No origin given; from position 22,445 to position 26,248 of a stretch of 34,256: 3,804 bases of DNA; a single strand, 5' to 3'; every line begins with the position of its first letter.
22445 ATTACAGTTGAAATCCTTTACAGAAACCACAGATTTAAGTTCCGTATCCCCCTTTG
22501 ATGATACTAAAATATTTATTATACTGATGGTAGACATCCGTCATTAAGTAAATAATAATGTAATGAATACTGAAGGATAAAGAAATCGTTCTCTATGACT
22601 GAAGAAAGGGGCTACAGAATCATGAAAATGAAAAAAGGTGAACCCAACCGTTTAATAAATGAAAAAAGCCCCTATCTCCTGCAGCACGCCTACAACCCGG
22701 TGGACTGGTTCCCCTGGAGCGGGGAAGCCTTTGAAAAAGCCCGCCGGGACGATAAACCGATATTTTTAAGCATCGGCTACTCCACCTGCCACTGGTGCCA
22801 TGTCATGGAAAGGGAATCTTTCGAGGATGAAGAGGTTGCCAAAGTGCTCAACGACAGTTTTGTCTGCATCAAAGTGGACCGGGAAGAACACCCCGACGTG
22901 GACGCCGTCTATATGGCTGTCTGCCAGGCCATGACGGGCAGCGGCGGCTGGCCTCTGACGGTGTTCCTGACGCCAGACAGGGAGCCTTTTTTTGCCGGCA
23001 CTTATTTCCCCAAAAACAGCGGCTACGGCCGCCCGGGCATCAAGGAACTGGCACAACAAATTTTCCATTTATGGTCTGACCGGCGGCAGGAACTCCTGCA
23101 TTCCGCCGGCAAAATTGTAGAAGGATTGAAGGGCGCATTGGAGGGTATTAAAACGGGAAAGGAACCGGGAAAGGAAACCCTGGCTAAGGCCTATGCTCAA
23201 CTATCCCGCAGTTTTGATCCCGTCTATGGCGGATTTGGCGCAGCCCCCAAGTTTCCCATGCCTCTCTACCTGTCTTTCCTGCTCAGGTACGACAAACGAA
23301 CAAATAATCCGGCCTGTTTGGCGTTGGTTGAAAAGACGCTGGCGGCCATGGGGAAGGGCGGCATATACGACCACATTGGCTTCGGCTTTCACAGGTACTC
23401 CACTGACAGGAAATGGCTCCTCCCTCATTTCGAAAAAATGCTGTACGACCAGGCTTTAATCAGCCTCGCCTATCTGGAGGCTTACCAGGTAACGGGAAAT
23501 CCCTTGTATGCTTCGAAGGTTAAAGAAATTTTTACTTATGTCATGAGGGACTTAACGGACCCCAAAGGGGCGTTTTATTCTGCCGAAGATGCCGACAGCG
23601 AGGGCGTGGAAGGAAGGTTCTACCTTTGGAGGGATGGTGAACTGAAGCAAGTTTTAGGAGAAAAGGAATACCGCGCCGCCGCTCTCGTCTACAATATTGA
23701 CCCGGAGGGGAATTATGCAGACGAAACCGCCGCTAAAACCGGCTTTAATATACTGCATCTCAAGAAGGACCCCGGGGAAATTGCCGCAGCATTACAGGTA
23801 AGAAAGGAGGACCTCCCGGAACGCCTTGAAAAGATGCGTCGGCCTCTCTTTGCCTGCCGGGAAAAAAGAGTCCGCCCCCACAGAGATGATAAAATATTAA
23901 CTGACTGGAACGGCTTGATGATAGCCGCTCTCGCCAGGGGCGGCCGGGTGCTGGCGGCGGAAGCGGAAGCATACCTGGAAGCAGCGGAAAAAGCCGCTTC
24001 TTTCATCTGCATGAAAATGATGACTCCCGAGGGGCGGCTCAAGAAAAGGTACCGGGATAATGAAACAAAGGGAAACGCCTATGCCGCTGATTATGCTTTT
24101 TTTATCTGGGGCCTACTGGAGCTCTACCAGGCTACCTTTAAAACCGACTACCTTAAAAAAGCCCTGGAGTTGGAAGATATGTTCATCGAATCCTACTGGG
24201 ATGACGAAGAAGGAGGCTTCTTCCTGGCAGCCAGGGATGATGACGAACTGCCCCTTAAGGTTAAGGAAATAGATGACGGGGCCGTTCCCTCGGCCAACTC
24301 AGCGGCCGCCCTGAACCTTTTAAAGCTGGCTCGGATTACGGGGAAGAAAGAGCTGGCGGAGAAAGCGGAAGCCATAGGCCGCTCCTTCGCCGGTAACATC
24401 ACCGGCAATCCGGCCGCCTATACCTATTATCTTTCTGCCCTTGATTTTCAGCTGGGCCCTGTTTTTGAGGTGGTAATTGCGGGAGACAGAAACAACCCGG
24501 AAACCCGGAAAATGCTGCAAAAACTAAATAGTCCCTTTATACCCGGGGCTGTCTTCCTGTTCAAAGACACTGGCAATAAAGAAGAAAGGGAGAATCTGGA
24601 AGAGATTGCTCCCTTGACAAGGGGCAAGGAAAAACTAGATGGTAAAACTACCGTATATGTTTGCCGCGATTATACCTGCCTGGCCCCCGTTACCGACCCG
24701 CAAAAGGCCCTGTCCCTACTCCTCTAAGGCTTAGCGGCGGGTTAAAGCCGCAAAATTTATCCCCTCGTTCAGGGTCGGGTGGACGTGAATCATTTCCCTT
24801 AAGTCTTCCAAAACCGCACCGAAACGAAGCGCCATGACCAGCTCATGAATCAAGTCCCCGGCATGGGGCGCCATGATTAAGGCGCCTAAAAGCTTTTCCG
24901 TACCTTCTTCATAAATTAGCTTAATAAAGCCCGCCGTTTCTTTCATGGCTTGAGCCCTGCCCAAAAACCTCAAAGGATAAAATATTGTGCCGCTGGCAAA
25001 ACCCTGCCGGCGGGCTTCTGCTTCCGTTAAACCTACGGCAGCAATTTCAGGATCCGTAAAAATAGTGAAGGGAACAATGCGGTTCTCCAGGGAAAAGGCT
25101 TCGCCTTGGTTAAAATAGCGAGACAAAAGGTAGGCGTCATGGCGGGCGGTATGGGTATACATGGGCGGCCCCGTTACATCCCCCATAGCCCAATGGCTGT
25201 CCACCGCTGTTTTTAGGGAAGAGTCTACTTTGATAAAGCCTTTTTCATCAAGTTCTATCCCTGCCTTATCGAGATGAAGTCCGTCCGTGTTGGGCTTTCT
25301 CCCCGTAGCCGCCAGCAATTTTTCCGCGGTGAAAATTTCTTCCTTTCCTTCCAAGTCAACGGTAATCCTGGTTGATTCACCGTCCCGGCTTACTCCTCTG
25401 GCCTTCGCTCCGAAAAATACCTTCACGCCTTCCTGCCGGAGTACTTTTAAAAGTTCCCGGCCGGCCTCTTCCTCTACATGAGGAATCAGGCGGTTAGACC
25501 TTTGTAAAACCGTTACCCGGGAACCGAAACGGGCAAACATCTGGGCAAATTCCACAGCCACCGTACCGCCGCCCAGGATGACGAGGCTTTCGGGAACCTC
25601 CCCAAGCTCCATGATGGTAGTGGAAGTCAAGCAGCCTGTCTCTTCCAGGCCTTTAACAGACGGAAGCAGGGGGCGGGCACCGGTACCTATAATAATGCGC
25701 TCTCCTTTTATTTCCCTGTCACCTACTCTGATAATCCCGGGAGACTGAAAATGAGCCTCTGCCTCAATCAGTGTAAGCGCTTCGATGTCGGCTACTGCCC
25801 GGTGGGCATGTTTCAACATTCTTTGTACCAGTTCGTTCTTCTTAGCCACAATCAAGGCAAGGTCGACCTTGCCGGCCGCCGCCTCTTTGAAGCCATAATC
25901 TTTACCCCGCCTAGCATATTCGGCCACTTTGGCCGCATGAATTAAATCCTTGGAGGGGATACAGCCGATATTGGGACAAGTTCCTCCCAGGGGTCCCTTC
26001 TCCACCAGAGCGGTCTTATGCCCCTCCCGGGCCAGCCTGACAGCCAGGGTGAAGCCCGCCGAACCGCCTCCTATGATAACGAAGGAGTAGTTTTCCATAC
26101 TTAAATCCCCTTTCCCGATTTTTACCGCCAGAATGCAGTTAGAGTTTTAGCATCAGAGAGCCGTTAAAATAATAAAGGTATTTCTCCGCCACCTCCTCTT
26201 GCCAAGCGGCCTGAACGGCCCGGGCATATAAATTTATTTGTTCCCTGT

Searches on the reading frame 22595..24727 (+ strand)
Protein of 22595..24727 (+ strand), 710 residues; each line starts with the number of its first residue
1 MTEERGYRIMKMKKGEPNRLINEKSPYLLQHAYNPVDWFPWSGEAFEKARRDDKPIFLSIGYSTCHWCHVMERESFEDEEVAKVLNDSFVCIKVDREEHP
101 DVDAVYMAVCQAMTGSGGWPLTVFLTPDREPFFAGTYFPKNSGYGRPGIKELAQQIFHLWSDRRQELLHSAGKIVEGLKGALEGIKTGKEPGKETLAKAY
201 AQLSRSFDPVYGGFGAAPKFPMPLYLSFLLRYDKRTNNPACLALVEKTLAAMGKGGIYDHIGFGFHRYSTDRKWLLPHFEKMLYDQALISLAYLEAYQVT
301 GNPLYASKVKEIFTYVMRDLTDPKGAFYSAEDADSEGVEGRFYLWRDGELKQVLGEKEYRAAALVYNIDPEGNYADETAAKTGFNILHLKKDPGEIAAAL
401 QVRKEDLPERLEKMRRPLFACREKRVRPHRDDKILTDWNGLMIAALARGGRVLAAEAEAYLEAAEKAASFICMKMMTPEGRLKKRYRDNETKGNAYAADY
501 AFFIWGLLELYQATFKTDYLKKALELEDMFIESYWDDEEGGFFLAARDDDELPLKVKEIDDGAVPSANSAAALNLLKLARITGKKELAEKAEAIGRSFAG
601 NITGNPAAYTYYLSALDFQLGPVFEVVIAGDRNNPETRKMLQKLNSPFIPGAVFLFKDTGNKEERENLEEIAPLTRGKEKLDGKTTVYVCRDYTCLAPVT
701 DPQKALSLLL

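Call 36: search_protein_families(library=pfam, proteins=[window:22595-24727:+], max_evalue=0.00001)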
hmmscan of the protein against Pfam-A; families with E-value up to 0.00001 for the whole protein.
window:22595-24727:+ (710 aa): 3 families
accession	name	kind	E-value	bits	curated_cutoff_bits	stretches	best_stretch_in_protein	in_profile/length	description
PF03190.21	Thioredox_DsbH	-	4.4e-78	261.3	27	1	18-178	2-162/163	Protein of unknown function, DUF255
PF13899.12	Thioredoxin_7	-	9.7e-12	45.3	27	1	37-127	1-83/83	Thioredoxin-like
PF00759.25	Glyco_hydro_9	-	4.8e-06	26.6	27.7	1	435-546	149-274/444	Glycosyl hydrolase family 9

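Call 78: search_protein_families(library=ncbifam, proteins=[window:22595-24727:+], max_evalue=1e-10)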
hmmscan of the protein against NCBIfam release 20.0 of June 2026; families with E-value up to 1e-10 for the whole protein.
window:22595-24727:+ (710 aa): 0 families

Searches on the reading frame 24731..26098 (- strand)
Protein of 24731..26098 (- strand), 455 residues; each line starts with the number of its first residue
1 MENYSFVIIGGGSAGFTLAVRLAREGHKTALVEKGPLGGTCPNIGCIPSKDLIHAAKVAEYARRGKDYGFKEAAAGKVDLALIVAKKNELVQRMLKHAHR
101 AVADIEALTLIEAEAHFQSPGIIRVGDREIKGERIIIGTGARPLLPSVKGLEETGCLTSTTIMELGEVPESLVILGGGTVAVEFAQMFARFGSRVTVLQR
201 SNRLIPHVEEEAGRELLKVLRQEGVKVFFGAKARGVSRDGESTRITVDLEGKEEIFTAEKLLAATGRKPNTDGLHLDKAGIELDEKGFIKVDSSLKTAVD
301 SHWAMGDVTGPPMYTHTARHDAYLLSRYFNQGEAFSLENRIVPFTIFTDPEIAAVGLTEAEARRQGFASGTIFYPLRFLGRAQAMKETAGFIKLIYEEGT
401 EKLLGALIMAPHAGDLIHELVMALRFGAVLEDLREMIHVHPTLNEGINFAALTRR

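Call 36: search_protein_families(library=pfam, proteins=[window:24731-26098:-], max_evalue=0.00001)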
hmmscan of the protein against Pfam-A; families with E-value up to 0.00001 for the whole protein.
window:24731-26098:- (455 aa): 10 families
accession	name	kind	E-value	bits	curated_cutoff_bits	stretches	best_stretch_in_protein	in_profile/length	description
PF07992.20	Pyr_redox_2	-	1.1e-62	212.5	26.1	1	5-321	2-290/291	Pyridine nucleotide-disulphide oxidoreductase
PF02852.28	Pyr_redox_dim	-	1.6e-31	109.2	25.3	1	342-448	1-107/110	Pyridine nucleotide-disulphide oxidoreductase, dimerisation domain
PF00070.33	Pyr_redox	-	2.1e-20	73.5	22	1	172-247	2-79/82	Pyridine nucleotide-disulphide oxidoreductase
PF13738.12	Pyr_redox_3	-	1.8e-15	57.4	30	1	125-294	118-292/305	Pyridine nucleotide-disulphide oxidoreductase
PF01266.30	DAO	-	3.2e-10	40.5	27.9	1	6-126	2-93/353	FAD dependent oxidoreductase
PF12831.13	FAD_oxidored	-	1.2e-08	35.2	27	0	7-41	3-38/416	FAD dependent oxidoreductase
PF00890.30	FAD_binding_2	-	5.6e-07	29.5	20.4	1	7-38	3-35/414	FAD binding domain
PF13450.12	NAD_binding_8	-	2e-06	28.4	21.9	0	8-41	1-35/68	NAD(P)-binding Rossmann-like domain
PF01134.28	GIDA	-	5.1e-06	26.2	22.1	0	7-141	3-150/391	Glucose inhibited division protein A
PF03486.20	HI0933_like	-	6.7e-06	26.2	50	0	6-36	3-33/244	HI0933-like protein Rossmann domain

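Call 78: search_protein_families(library=ncbifam, proteins=[window:24731-26098:-], max_evalue=1e-10)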
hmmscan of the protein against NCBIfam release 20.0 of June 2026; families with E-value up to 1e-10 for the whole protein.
window:24731-26098:- (455 aa): 41 families (the best 25 are shown)
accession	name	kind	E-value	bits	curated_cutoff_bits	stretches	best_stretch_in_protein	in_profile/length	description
TIGR02053.1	MerA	equivalog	3.7e-129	431.7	454.45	1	4-453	1-452/465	mercury(II) reductase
NF004992.0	PRK06370.1-4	equivalog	1.2e-117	393.2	629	1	2-446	3-447/459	FAD-containing oxidoreductase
TIGR01350.1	lipoamide_DH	equivalog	1.4e-117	393.2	408.8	1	4-452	2-452/461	dihydrolipoyl dehydrogenase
NF004991.0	PRK06370.1-3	subfamily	2.3e-106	356.4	620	1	2-451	34-484/509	FAD-containing oxidoreductase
NF004946.0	PRK06292.2-4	subfamily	1.1e-104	350.9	634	1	1-450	1-466/487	dihydrolipoyl dehydrogenase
NF004947.0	PRK06292.2-5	equivalog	1.5e-103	347.3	592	1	1-452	1-456/474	dihydrolipoyl dehydrogenase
NF004990.0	PRK06370.1-1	equivalog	4.2e-99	332.3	842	1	4-447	5-448/459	FAD-containing oxidoreductase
NF005884.0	PRK07846.1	equivalog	2.3e-93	313.3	501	1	1-452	1-449/454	mycothione reductase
NF040477.1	chlor_oxi_RclA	equivalog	7.3e-93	311.6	740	1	1-448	1-434/441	reactive chlorine resistance oxidoreductase RclA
NF004776.0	PRK06116.1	equivalog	2.2e-91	307.1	480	1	2-445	3-444/450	glutathione-disulfide reductase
NF041853.1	hythiocyan_redase_MerA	equivalog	3.5e-89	299.6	650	1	1-448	1-435/440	hypothiocyanous acid reductase MerA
NF010311.1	PRK13748.1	subfamily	5.3e-89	299.6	600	1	5-453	99-547/560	mercury(II) reductase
NF004943.0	PRK06292.2-1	equivalog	9e-88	295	432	1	1-452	1-453/456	dihydrolipoyl dehydrogenase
NF004945.0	PRK06292.2-3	equivalog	4e-85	286.4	494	1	1-450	1-448/457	dihydrolipoyl dehydrogenase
TIGR03452.1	mycothione_red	equivalog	1e-83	281.8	635.65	1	3-452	2-450/452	mycothione reductase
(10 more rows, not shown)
